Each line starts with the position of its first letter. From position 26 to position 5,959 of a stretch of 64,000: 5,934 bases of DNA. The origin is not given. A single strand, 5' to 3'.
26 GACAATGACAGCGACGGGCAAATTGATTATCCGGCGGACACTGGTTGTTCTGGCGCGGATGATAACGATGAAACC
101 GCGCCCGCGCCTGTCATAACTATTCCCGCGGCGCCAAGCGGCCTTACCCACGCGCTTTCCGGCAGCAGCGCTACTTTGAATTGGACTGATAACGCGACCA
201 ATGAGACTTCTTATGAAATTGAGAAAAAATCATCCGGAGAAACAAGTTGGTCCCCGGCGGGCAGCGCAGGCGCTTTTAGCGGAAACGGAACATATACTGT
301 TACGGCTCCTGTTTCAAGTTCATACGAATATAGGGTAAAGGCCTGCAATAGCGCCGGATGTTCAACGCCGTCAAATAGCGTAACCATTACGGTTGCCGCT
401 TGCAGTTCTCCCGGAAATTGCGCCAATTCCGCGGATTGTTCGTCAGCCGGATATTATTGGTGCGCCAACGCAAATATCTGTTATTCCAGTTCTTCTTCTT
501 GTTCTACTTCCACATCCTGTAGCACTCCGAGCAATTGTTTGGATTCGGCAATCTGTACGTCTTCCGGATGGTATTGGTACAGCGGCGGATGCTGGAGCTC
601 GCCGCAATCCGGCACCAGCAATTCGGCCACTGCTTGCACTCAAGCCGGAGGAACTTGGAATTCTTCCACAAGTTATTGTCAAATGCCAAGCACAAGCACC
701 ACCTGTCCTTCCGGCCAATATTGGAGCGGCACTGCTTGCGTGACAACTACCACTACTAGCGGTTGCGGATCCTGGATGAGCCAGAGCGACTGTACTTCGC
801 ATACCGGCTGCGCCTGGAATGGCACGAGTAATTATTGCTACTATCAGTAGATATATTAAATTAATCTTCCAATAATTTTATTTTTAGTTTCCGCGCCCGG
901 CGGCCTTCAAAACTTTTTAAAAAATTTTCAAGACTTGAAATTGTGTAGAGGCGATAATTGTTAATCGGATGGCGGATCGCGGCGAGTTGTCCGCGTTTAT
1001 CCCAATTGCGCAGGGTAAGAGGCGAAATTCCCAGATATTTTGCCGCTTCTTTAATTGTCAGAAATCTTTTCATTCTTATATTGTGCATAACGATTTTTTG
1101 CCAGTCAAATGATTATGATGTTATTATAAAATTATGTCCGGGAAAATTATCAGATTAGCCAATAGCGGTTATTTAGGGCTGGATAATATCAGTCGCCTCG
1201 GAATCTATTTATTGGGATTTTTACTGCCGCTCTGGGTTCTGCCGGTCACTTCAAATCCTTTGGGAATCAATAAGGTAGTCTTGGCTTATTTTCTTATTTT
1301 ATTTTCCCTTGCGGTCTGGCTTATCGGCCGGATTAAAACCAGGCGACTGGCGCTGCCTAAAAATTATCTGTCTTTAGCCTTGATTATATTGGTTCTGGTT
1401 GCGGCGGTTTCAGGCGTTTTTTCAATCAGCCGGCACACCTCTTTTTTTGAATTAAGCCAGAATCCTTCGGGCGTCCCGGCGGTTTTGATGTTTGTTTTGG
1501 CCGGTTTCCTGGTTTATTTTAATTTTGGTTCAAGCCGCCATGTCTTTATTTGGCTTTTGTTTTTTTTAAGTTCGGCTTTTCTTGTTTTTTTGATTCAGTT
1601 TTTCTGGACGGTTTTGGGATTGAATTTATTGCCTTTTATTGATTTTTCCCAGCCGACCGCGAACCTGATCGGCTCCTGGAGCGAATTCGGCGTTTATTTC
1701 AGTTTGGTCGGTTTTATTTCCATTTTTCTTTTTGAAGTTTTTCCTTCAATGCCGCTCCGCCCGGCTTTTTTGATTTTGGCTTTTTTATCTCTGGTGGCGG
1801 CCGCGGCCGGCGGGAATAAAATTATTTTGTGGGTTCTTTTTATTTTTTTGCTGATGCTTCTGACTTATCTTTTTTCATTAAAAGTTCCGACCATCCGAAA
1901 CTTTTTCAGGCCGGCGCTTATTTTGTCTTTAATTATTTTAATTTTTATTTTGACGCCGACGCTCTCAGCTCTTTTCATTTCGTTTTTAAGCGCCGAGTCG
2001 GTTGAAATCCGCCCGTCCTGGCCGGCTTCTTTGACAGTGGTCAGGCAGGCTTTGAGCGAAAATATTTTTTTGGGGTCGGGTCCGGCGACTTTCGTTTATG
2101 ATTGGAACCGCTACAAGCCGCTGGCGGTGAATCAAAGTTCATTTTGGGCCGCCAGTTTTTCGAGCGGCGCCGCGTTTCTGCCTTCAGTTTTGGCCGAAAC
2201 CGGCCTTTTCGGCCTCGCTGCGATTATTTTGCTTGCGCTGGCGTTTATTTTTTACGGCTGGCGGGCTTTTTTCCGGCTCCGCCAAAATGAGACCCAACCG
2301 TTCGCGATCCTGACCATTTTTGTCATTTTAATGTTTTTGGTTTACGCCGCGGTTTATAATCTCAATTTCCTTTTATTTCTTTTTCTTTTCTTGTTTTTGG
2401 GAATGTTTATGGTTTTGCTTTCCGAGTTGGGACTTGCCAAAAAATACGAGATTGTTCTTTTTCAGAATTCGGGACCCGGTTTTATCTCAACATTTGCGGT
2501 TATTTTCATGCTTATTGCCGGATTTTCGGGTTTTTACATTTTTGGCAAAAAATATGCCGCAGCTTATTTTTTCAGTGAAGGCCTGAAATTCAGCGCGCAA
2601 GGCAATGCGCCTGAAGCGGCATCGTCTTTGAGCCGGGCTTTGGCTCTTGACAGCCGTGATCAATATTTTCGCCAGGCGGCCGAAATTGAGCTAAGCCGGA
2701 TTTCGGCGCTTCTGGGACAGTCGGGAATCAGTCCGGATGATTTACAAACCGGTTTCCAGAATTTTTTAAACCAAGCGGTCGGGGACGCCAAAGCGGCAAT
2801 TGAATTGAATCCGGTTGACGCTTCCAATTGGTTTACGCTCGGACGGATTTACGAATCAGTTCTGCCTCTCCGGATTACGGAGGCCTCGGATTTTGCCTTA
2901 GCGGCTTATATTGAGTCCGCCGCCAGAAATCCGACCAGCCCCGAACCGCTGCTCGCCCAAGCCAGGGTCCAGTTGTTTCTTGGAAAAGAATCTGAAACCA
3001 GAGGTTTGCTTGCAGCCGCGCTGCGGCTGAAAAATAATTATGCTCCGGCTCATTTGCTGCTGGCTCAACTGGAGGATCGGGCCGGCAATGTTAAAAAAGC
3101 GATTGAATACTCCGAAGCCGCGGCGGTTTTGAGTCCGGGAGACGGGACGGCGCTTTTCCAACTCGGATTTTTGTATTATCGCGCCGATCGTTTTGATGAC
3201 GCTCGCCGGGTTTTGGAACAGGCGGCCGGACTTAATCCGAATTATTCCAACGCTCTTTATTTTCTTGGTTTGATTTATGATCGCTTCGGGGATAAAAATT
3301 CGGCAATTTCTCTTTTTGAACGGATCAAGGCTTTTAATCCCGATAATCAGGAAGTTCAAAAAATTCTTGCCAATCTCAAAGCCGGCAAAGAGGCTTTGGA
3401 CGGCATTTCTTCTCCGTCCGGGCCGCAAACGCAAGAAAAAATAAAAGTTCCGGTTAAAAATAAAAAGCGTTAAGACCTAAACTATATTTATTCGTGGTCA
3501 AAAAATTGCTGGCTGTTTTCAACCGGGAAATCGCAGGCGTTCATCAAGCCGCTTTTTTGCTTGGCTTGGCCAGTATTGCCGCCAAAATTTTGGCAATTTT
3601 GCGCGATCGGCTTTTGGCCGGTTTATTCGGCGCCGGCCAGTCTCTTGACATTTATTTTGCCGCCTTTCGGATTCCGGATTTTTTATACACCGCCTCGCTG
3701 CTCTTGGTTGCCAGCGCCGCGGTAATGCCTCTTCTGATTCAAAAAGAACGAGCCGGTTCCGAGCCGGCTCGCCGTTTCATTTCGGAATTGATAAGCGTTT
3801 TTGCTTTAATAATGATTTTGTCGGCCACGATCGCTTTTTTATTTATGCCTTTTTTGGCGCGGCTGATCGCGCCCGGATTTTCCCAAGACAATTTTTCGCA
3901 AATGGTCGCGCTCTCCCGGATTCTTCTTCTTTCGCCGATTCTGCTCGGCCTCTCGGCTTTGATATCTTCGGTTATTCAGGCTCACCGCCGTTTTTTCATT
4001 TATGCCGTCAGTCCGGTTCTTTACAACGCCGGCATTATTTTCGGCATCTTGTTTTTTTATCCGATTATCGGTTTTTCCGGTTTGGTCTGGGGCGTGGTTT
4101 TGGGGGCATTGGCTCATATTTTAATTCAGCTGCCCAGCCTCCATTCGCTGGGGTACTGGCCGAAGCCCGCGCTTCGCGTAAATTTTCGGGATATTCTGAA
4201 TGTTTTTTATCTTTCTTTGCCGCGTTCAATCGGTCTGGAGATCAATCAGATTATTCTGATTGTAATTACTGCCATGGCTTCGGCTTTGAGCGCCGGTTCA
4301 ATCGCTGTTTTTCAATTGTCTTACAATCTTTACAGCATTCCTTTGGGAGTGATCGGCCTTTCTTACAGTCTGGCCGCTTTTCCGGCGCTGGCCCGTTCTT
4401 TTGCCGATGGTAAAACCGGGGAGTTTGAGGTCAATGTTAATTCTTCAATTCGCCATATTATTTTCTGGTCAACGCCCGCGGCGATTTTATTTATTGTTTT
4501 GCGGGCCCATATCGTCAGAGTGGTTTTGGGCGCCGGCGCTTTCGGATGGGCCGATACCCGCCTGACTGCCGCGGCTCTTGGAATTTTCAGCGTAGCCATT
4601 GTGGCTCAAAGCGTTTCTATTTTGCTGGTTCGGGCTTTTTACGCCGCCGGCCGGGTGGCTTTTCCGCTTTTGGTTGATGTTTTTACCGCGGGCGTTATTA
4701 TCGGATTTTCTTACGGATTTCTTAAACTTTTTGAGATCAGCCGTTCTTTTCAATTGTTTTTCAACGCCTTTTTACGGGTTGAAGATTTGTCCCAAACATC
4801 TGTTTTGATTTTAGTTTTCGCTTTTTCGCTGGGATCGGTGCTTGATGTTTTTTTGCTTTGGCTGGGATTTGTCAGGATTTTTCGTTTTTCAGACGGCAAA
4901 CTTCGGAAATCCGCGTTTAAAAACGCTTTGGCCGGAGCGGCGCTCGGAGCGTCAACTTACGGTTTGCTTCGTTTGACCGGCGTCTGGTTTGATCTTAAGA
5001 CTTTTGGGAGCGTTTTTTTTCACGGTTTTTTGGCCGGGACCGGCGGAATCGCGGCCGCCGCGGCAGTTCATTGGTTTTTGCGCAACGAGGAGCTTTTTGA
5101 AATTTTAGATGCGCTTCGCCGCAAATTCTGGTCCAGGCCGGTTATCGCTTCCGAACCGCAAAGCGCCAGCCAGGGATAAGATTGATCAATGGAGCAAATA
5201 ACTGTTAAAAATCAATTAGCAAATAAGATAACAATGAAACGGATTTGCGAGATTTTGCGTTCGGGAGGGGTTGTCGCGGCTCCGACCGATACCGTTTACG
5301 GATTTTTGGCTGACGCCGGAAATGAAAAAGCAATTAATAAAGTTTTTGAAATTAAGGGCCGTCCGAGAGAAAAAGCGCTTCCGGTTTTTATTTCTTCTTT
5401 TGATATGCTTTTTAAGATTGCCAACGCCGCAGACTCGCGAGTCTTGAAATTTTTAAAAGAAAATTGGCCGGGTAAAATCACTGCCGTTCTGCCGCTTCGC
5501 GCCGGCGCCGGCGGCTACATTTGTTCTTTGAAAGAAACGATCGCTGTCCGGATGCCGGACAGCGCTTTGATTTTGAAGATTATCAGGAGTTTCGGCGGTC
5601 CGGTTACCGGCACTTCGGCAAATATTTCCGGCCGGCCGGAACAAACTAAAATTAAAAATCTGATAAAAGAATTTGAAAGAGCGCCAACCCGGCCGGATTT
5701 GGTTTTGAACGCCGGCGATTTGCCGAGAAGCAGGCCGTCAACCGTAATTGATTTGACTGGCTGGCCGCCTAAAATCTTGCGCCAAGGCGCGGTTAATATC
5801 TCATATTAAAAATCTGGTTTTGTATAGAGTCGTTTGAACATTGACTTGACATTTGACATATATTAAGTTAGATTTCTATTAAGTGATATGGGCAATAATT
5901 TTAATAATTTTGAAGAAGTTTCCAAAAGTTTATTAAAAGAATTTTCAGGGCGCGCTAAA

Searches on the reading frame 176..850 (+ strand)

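Call 16: search_protein_families(library=pfam, proteins=[window:176-850:+], max_evalue=1)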
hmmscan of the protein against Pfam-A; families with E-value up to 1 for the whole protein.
window:176-850:+ (224 aa): 3 families
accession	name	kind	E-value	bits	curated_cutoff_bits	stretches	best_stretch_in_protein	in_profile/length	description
PF08329.16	ChitinaseA_N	-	0.00016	21.8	21.2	1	31-75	66-109/133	Chitinase A, N-terminal domain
PF25059.1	FN3_DSCAM-DSCAML_C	-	0.0015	19.3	39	1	2-69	12-77/89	DSCAM/DSCAML C-terminal Fn3-like domain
PF00041.27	fn3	-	0.071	13.8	25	1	2-71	19-83/84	Fibronectin type III domain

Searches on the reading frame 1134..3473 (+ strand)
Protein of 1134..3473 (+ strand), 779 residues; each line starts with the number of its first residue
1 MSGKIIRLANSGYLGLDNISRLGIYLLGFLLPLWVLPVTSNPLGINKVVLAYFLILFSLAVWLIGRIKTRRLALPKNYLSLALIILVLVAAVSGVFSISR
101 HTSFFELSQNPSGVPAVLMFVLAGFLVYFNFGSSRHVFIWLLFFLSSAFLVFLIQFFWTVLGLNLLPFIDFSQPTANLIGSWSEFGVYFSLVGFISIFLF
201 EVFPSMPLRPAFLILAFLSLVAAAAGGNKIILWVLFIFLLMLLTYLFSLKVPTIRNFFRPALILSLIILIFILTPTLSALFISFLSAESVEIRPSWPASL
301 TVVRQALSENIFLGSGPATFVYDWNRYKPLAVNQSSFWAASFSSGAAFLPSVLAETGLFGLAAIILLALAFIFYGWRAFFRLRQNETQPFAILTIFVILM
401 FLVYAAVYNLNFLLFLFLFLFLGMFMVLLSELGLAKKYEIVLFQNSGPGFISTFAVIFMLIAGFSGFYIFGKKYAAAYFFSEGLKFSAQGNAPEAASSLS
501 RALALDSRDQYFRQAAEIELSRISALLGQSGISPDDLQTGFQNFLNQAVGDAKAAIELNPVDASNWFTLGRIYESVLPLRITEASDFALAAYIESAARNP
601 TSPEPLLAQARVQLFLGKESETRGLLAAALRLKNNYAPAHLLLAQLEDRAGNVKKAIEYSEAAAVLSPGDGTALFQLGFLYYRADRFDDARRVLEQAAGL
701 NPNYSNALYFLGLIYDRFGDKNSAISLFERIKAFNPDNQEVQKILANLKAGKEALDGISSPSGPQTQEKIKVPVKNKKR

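Call 16: search_protein_families(library=pfam, proteins=[window:1134-3473:+], max_evalue=1)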
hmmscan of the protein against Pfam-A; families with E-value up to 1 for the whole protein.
window:1134-3473:+ (779 aa): 21 families
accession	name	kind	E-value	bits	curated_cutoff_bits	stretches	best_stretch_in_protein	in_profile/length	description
PF07719.23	TPR_2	-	3.8e-15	55.1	27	2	673-704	3-34/34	Tetratricopeptide repeat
PF14559.12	TPR_19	-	2.9e-14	53.6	25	2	683-748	3-68/68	Tetratricopeptide repeat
PF13432.12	TPR_16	-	1.1e-12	48.5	32.7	2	680-737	6-63/65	Tetratricopeptide repeat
PF13428.12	TPR_14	-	1.2e-12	47.6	23.5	3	673-712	3-42/44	Tetratricopeptide repeat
PF13431.12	TPR_17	-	1.8e-12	46.9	24.4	1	553-574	3-24/34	Tetratricopeptide repeat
PF13181.12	TPR_8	-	2.1e-10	40.3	25.7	2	706-738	2-34/34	Tetratricopeptide repeat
PF13424.12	TPR_12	-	2.1e-09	37.9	30.1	2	639-697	5-71/77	Tetratricopeptide repeat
PF00515.34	TPR_1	-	5.8e-09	35.8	27.8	2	673-704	3-34/34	Tetratricopeptide repeat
PF13371.12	TPR_9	-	1.3e-07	32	35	1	651-703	9-61/73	Tetratricopeptide repeat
PF13176.12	TPR_7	-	6.8e-07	29.3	27.9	1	707-730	1-24/36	Tetratricopeptide repeat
PF23914.1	TPR_CcmH_CycH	-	1.4e-06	28.6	42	2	557-664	44-148/158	Cytochrome c-type biogenesis protein H TPR domain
PF13174.12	TPR_6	-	8.3e-06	26.6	26.3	1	673-703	2-32/33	Tetratricopeptide repeat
PF12895.13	ANAPC3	-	1.4e-05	25.7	27.2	2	651-730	3-81/82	Anaphase-promoting complex, cyclosome, subunit 3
PF13414.12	TPR_11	-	0.00011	22.3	26.8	1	680-715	3-38/42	TPR repeat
PF25062.1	ARM_TT21_N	-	0.00071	19.8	40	1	672-733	101-164/222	Tetratricopeptide repeat protein 21 N-terminal ARM repeat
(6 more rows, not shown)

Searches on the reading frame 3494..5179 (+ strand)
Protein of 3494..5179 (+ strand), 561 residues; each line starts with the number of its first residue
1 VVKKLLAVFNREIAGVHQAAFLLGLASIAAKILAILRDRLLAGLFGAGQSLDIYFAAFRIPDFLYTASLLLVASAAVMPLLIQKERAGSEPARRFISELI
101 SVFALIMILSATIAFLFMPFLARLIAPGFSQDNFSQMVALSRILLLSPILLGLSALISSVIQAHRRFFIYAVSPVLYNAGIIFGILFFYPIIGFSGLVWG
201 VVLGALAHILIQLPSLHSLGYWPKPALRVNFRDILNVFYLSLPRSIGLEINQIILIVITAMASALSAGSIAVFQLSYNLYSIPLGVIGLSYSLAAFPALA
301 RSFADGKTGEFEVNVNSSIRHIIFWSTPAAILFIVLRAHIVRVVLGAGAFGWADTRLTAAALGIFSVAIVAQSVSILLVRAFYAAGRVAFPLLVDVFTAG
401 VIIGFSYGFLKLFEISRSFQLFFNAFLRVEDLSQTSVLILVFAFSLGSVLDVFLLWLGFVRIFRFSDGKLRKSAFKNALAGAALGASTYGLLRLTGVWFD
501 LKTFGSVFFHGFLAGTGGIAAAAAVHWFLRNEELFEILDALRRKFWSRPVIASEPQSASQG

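Call 16: search_protein_families(library=pfam, proteins=[window:3494-5179:+], max_evalue=1)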
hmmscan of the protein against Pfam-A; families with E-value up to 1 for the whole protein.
window:3494-5179:+ (561 aa): 1 family
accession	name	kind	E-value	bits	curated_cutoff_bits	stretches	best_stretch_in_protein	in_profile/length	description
PF03023.19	MurJ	-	1.3e-64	218.9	27.4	1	42-477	2-417/451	Lipid II flippase MurJ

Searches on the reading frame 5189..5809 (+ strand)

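Call 16: search_protein_families(library=pfam, proteins=[window:5189-5809:+], max_evalue=1)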
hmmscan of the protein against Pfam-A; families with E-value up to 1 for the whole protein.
window:5189-5809:+ (206 aa): 1 family
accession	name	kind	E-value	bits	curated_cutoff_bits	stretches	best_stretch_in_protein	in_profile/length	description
PF01300.24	Sua5_yciO_yrdC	-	4.4e-49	166.8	25.1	1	21-200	1-178/178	Telomere recombination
